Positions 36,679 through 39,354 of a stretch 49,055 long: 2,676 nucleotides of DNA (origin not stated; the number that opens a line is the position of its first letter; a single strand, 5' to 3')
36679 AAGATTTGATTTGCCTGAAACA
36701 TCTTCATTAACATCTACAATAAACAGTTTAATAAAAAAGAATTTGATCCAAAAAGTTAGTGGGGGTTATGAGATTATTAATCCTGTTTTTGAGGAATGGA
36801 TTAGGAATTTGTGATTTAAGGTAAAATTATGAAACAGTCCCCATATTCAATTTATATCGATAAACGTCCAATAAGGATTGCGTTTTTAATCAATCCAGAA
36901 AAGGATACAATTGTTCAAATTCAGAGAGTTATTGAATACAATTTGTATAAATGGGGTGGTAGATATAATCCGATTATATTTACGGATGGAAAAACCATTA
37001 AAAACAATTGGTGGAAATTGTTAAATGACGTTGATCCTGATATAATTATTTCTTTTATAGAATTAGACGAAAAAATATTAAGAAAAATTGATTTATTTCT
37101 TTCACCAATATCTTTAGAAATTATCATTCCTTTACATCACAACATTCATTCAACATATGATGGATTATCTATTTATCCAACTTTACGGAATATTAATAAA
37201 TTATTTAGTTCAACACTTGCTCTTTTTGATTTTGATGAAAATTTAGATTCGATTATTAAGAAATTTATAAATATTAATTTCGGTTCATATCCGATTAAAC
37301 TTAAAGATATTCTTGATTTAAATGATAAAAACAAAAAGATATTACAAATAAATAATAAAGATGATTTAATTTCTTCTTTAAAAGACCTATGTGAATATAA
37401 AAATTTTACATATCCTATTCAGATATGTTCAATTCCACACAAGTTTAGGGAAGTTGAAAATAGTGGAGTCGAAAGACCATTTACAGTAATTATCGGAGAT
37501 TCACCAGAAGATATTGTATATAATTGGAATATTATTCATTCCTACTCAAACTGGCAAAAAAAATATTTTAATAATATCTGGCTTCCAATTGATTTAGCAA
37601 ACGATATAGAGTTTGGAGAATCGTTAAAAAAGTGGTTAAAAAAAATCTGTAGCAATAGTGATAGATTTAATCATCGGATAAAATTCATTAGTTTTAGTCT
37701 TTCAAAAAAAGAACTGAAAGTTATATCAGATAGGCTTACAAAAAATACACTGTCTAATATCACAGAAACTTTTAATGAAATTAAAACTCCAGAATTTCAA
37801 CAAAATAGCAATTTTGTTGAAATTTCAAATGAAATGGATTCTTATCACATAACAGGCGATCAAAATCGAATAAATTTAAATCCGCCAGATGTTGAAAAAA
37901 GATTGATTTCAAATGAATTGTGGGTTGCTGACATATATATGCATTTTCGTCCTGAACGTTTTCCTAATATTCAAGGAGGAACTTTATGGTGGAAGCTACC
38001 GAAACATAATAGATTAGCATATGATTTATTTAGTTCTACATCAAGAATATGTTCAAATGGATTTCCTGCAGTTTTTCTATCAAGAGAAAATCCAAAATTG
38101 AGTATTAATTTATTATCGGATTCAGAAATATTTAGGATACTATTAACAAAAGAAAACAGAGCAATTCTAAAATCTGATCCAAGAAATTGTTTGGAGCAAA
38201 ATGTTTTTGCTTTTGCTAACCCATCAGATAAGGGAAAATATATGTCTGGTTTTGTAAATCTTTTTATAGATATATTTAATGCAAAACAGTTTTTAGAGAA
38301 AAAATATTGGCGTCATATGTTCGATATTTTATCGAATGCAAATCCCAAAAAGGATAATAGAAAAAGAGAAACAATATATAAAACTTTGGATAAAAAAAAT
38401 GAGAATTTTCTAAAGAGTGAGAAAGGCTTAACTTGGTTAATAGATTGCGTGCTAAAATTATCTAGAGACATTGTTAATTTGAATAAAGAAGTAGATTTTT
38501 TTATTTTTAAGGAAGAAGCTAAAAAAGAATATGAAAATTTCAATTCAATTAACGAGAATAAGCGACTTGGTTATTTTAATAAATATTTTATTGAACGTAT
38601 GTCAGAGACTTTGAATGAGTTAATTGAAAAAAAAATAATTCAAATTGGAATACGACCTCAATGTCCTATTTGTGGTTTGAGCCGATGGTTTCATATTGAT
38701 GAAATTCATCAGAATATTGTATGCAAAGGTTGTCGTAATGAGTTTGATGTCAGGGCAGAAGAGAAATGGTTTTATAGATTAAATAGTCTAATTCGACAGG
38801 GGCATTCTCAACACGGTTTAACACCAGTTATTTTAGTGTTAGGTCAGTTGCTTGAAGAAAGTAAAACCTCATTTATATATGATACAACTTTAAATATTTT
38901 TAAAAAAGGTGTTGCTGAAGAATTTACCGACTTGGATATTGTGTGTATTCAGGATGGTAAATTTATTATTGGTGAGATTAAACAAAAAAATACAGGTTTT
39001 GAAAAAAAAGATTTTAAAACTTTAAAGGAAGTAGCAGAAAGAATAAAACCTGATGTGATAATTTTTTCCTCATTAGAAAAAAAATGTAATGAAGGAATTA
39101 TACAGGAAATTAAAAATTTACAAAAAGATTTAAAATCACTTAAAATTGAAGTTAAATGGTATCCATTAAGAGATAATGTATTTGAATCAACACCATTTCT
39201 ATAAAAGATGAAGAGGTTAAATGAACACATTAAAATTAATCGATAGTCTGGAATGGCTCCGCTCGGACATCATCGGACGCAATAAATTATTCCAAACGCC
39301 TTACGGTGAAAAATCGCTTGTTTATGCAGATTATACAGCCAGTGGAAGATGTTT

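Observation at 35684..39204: Uncharacterised two-gene cassette: PF01637-like NTPase plus 791-aa Zn-ribbon / PD-(D/E)xK-like protein (candidate novel defence-type system)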

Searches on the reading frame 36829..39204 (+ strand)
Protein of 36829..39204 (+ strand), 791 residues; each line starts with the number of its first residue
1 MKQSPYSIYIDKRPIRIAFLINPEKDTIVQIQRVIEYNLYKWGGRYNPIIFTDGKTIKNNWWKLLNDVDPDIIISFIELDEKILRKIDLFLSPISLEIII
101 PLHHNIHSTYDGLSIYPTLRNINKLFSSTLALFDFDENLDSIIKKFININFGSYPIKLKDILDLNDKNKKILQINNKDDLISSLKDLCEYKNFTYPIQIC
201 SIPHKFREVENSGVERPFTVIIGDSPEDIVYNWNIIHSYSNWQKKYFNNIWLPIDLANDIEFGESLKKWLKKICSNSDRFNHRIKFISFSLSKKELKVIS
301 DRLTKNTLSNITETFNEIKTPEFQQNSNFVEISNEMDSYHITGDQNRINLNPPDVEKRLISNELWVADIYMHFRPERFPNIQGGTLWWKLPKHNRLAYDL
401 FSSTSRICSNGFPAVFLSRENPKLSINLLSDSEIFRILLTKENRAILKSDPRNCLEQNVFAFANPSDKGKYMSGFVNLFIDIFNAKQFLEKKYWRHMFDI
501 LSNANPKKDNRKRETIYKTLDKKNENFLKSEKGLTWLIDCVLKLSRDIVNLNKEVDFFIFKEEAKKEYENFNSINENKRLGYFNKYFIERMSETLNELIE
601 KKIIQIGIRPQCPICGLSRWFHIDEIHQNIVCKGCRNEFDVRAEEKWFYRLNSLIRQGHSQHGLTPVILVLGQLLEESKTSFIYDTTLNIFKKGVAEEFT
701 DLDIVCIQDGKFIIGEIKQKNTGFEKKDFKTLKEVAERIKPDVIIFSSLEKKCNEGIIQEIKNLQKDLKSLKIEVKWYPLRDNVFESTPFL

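Call 3: search_protein_families(library=pfam, proteins=[window:36829-39204:+], max_evalue=1)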
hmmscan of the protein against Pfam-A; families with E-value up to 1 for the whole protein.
window:36829-39204:+ (791 aa): 4 families
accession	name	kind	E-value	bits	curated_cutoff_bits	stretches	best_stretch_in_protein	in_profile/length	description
PF25303.1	DUF7879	-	0.0037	17.7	26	1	734-785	36-84/146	Family of unknown function (DUF7879)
PF24451.1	DUF7567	-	0.12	12.7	27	1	611-643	18-48/131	Family of unknown function (DUF7567)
PF08271.17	Zn_Ribbon_TF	-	0.18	11.8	29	1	611-635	2-25/43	TFIIB zinc-binding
PF10779.14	XhlA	-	0.51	11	34.7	1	759-778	32-51/67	Haemolysin XhlA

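Call 4: search_protein_families(library=padloc, proteins=[window:36829-39204:+], max_evalue=1)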
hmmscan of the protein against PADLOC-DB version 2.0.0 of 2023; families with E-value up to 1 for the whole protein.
window:36829-39204:+ (791 aa): 0 families

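Call 5: search_protein_families(library=ncbifam, proteins=[window:36829-39204:+], max_evalue=1)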
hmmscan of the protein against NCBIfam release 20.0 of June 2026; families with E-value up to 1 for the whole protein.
window:36829-39204:+ (791 aa): 1 family
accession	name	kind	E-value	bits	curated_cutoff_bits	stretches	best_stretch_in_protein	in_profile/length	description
TIGR04358.1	XXXCH_domain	subfamily_domain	0.16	12.5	40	1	305-345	9-49/90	GAK system XXXCH domain-containing protein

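Call 6: find_homologous_proteins(query=window:36829-39204:+, max_evalue=0.001)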
Query window:36829-39204:+ (791 aa): 126 proteins with E <= 0.001 among 8000 candidates; the best 120 are listed.
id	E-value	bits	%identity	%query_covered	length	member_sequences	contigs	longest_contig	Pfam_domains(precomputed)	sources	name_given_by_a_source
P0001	0.0e+0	1801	100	100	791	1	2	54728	-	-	-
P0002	0.0e+0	1226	70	100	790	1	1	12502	-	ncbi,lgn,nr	ncbi:MAG: hypothetical protein K8S23_00400 [Candidatus Cloacimonetes bacterium]|nr:hypothetical prot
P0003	0.0e+0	1219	68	100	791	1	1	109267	-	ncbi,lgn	-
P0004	0.0e+0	1213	68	100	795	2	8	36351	-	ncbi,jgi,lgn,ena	-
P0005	8.1e-290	982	57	100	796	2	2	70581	-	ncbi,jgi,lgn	jgi:hypothetical protein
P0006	6.2e-288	976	55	100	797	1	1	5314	-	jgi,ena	-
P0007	7.3e-279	946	56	100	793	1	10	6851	-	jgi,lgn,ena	-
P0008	2.0e-269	914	53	100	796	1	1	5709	-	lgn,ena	-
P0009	1.8e-261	888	52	100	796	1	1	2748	-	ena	-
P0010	2.8e-246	838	49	99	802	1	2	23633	-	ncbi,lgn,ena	-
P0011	1.0e-225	770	46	100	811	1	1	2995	-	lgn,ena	-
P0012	5.9e-221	754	44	100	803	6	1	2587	-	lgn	-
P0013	8.0e-219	747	44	100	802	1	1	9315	-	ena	-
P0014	2.0e-217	742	44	100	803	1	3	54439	-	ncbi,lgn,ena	-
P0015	7.9e-202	691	42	100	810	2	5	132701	-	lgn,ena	-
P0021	2.2e-177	610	38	100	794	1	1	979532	-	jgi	-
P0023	1.9e-173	597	38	100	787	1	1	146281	-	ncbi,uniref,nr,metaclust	ncbi:hypothetical protein [Dehalobacter sp. TeCB1]|uniref:hypothetical protein n=1 Tax=Dehalobacter 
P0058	5.9e-143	496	33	78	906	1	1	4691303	-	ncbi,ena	-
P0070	1.4e-139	485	33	79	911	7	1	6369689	-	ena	-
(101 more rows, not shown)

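Call 7: search_solved_structures(query=window:36829-39204:+, max_evalue=10)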
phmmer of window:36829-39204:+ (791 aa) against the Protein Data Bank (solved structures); distinct sequences matched with E-value up to 10: 1.
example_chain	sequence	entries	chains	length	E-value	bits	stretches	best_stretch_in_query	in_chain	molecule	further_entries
4iax_A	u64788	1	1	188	0.61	11.5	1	646-719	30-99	Neutrophil gelatinase-associated lipocalin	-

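Call 9: find_encoding_contigs(protein=P0003, flank=8000, max_places=2)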
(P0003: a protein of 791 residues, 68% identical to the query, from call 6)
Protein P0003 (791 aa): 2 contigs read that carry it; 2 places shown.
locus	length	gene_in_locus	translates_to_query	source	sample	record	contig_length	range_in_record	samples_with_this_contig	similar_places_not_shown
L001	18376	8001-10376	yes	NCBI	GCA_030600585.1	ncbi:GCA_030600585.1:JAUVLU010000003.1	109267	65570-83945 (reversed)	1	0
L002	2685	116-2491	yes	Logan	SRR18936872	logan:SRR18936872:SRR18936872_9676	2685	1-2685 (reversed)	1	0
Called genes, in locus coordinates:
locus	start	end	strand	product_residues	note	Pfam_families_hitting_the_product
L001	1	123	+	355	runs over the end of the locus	PF00586:AIRS, PF02769:AIRS_C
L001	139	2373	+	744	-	PF01841:Transglut_core, PF13860:FlgD_ig, PF18962:Por_Secre_tail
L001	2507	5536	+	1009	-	PF02700:PurS (faint), PF18072:FGAR-AT_linker, PF00586:AIRS, PF02769:AIRS_C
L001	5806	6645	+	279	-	PF13507:GATase_5, PF07685:GATase_3 (faint)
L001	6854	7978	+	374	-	PF01637:ATPase_2, PF13173:AAA_14 (faint)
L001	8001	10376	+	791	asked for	-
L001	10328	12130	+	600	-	PF00266:Aminotran_5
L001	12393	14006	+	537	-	PF02142:MGS, PF01808:AICARFT_IMPCHas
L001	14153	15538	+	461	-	PF01259:SAICAR_synt, PF00731:AIRC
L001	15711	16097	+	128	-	PF13366:PDDEXK_3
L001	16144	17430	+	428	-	PF02844:GARS_N, PF01071:GARS_A, PF02843:GARS_C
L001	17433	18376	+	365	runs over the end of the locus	PF04055:Radical_SAM (weak)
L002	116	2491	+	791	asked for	-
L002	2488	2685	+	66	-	?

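Call 10: find_encoding_contigs(protein=P0023, flank=8000, max_places=2)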
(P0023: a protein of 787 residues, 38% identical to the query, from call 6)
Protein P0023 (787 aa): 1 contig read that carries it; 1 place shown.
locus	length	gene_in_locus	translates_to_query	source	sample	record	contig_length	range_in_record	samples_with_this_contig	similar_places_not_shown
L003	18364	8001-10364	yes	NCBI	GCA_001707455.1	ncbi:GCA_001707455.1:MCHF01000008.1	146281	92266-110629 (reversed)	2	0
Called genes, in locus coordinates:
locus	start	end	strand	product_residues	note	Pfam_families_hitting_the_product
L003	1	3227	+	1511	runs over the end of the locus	PF04002:RadC (faint)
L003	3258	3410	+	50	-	-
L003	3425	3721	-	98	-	-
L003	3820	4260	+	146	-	PF05105:Phage_holin_4_1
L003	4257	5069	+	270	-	PF01520:Amidase_3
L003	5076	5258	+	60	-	-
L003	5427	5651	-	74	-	PF12844:HTH_19 (weak), PF01381:HTH_3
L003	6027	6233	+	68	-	-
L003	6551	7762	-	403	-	PF14659:Phage_int_SAM_3, PF00589:Phage_integrase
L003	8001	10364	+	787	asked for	-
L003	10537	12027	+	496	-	PF00149:Metallophos, PF12850:Metallophos_2 (faint)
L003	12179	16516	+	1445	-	PF19974:TCAD9 (weak), PF25199:nSTAND_NTPase5 (weak)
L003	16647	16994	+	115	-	-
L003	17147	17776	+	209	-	-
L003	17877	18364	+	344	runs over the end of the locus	-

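Call 11: find_encoding_contigs(protein=P0058, flank=8000, max_places=2)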
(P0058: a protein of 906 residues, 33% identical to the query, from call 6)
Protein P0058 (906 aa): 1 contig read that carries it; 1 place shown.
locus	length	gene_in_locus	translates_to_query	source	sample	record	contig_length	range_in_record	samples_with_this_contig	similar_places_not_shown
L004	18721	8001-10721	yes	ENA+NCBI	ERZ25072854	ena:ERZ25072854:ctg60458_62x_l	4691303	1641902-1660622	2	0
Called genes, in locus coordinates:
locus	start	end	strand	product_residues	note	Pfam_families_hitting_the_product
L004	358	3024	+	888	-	PF00270:DEAD, PF04851:ResIII, PF18766:SWI2_SNF2, PF00271:Helicase_C (faint), PF08463:EcoEI_R_C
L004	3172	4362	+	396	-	PF13784:Fic_N, PF02661:Fic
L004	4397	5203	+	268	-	PF01261:AP_endonuc_2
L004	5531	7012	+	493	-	PF01420:Methylase_S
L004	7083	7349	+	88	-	-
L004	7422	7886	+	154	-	-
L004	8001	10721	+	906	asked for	-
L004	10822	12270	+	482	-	PF12161:HsdM_N, PF02384:N6_Mtase, PF01170:UPF0020, PF07669:Eco57I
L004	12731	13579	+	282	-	PF00581:Rhodanese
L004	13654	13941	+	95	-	-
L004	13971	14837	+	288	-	PF01242:PTPS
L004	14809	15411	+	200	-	PF01227:GTP_cyclohydroI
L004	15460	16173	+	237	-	PF00106:adh_short, PF08659:KR, PF13561:adh_short_C2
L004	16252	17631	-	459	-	PF01595:CNNM, PF00571:CBS (weak), PF03471:CorC_HlyC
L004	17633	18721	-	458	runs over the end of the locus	PF01595:CNNM, PF00571:CBS (faint), PF03471:CorC_HlyC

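Call 13: find_encoding_contigs(protein=P0070, flank=8000, max_places=3)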
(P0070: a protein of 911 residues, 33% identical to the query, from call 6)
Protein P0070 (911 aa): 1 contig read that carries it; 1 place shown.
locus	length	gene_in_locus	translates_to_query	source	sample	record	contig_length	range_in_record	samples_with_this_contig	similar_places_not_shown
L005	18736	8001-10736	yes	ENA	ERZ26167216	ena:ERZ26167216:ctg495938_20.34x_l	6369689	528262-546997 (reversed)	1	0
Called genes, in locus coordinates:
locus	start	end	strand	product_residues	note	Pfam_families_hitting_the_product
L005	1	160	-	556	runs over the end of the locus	PF02776:TPP_enzyme_N, PF00205:TPP_enzyme_M, PF02775:TPP_enzyme_C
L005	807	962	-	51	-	-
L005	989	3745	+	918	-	PF00270:DEAD, PF04851:ResIII, PF18766:SWI2_SNF2, PF00271:Helicase_C (weak), PF08463:EcoEI_R_C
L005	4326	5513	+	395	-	PF20703:nSTAND1 (weak), PF01637:ATPase_2, PF13191:AAA_16, PF13401:AAA_22 (weak)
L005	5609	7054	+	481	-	PF01420:Methylase_S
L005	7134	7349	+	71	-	-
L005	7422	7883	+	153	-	-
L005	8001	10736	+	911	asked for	-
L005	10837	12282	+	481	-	PF12161:HsdM_N, PF02384:N6_Mtase, PF01170:UPF0020, PF07669:Eco57I (weak)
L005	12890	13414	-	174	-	PF09413:DUF2007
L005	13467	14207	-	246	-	PF13649:Methyltransf_25 (weak)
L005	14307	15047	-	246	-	PF13620:CarboxypepD_reg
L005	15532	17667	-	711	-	PF01966:HD, PF13328:HD_4, PF04607:RelA_SpoT, PF02824:TGS, PF19296:RelA_AH, PF28438:RelA_RIS, PF13291:ACT_4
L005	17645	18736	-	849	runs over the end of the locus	PF01368:DHH, PF02272:DHHA1, PF17768:RecJ_OB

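Call 14: find_encoding_contigs(protein=P0021, flank=8000, max_places=2)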
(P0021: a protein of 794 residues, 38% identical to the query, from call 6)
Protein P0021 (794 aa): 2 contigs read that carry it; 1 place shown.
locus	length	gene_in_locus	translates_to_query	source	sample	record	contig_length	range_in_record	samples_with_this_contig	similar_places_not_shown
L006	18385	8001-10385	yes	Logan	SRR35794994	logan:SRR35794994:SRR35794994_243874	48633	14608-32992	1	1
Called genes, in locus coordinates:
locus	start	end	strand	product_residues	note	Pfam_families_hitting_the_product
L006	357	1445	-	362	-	PF01926:MMR_HSR1, PF02421:FeoB_N (weak), PF06071:YchF-GTPase_C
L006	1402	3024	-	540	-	PF00239:Resolvase, PF07508:Recombinase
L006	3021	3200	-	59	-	PF12728:HTH_17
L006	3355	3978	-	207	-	-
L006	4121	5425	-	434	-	-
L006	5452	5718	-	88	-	PF18903:DUF5659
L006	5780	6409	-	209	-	-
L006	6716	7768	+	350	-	PF27111:Rv1352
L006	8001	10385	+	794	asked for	-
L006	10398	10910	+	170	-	PF10881:DUF2726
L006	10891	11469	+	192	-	-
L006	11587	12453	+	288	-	PF02195:ParB_N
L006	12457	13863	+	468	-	PF00239:Resolvase, PF07508:Recombinase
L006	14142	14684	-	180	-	PF00293:NUDIX, PF14815:NUDIX_4 (weak)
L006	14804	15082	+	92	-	-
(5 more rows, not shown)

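Call 15: find_encoding_contigs(protein=P0015, flank=8000, max_places=2)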
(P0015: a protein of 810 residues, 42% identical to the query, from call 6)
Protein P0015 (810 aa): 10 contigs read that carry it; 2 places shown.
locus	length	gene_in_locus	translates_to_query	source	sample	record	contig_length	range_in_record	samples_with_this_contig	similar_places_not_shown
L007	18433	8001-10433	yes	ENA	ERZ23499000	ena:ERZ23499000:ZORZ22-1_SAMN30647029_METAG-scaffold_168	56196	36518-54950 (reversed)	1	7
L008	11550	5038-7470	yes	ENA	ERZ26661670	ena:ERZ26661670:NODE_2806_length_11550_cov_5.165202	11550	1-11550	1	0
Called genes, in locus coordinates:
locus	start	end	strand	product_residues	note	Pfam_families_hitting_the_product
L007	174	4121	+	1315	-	PF05729:NACHT, PF25199:nSTAND_NTPase5 (faint)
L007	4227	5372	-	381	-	-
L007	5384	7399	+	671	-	PF00271:Helicase_C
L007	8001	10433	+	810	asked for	-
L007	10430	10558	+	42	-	-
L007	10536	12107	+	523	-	PF07719:TPR_2 (faint), PF18733:HEPN_LA2681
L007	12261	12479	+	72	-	-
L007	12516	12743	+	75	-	-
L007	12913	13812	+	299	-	PF00459:Inositol_P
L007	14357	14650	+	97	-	-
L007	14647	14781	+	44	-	-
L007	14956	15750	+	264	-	-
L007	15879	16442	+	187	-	-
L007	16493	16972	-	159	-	-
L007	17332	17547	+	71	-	-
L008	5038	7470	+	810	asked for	-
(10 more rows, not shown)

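Call 20: find_related_loci(query=A1, collection=genome_contigs, flank=10000)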
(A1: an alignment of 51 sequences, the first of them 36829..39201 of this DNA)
Query A1 (791 aa) in genome_contigs; peptide patterns used: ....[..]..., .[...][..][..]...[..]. (x = any residue, [..] = any of these).
433 stretches matched a pattern; 170 encode a relative of the query (tblastn E <= 1e-3); the best 80 are kept; 75 distinct loci.
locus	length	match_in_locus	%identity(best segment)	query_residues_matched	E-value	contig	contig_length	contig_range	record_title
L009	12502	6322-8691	70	1-791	0e+0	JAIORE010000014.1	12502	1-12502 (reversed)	MAG: Candidatus Cloacimonadota bacterium isolate SMBSF10 20072_Bin_3_contigs_1_c_000000000717, whole genome shotgun sequ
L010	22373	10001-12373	68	1-791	0e+0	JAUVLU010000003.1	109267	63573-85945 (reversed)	MAG: Candidatus Cloacimonadota bacterium isolate CSMAG_514 CSMAG_514_k141_445078_length_109267_cov_119.6977, whole genom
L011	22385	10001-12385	68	1-791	0e+0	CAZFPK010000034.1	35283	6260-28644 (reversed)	MAG TPA_asm: uncultured Candidatus Cloacimonadota bacterium isolate SRP077602_co5_585 genome assembly, contig: NODE_5924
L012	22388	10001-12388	57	1-791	0e+0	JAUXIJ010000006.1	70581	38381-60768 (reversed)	MAG: Candidatus Cloacimonadota bacterium isolate CSMAG_2978 CSMAG_2978_k119_900891_length_70581_cov_8.9955, whole genome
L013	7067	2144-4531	57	1-791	0e+0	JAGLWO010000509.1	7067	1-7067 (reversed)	MAG: Candidatus Cloacimonadota bacterium isolate RS_12_26 ZL285.bin.26.fa_509, whole genome shotgun sequence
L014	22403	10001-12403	44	1-789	0e+0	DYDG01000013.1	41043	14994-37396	MAG TPA_asm: Marinifilum sp. isolate IMS_BF-2 NODE_125_length_41062_cov_7.977, whole genome shotgun sequence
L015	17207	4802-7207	37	1-789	0e+0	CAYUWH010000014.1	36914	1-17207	MAG TPA_asm: uncultured Candidatus Peribacteria bacterium isolate SRP150892_co1_292 genome assembly, contig: NODE_850_le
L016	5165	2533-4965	34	1-791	4e-166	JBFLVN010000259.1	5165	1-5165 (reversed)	MAG: Bdellovibrionota bacterium isolate MAG007 MAG007_259, whole genome shotgun sequence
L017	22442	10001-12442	35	1-789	3e-161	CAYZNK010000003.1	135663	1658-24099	MAG TPA_asm: uncultured Candidatus Saccharibacteria bacterium isolate SRP192927_co10_109 genome assembly, contig: NODE_2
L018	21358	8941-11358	33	1-789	8e-160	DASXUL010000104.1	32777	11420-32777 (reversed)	MAG TPA_asm: Armatimonadota bacterium isolate SMAG_U4717 k141_293876, whole genome shotgun sequence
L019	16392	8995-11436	34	1-789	1e-159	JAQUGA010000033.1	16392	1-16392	MAG: Bacteroidales bacterium isolate STCSWMC_213 NODE_9321_length_16392_cov_5.083984_ST_CSWMC, whole genome shotgun sequ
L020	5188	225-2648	37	1-789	2e-162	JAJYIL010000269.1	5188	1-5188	MAG: Bacteroidetes bacterium isolate DBS2-1.bin11 NODE_33206_length_5188_cov_0.695317, whole genome shotgun sequence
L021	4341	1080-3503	37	1-789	9e-164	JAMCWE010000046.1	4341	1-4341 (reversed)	MAG: Bacteroidetes bacterium isolate FK_Sedi_B_Bin.66 NODE_89096_length_4341_cov_1.68605, whole genome shotgun sequence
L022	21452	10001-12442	34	1-789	1e-155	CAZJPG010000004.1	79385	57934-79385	MAG TPA_asm: uncultured Gammaproteobacteria bacterium isolate SRP263991_co7_920 genome assembly, contig: NODE_220_length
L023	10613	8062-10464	31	6-790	2e-154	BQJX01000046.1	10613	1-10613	MAG: Gemmatimonadota bacterium DHS20C21 DNA, sequence046, whole genome shotgun sequence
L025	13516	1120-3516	36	1-780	2e-152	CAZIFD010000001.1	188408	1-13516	MAG TPA_asm: uncultured Bdellovibrionales bacterium isolate binchicken_co168_52 genome assembly, contig: NODE_49_length_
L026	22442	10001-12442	33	1-789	1e-142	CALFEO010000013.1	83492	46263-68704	MAG TPA_asm: uncultured bacterium isolate SRR3330206_bin.16_CONCOCT_v1.1_MAG genome assembly, contig: ERZ724085.313, who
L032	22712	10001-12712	34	1-788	1e-117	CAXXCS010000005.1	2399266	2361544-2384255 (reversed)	MAG: Candidatus Poribacteria bacterium isolate f2072dac-7ec4-414b-ba18-4a473c62d403 genome assembly, contig: contig_5, w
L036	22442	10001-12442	35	1-789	3e-160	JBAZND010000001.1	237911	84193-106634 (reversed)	MAG: Parcubacteria group bacterium isolate SO_2017_LW4_59 scaffold_146_c1_LW137-91_2017, whole genome shotgun sequence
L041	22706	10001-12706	34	1-780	3e-108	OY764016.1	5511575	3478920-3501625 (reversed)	MAG: Candidatus Poribacteria bacterium isolate 9fae2ea3-c9b7-404b-9456-b4c0b6541956 genome assembly, chromosome: 1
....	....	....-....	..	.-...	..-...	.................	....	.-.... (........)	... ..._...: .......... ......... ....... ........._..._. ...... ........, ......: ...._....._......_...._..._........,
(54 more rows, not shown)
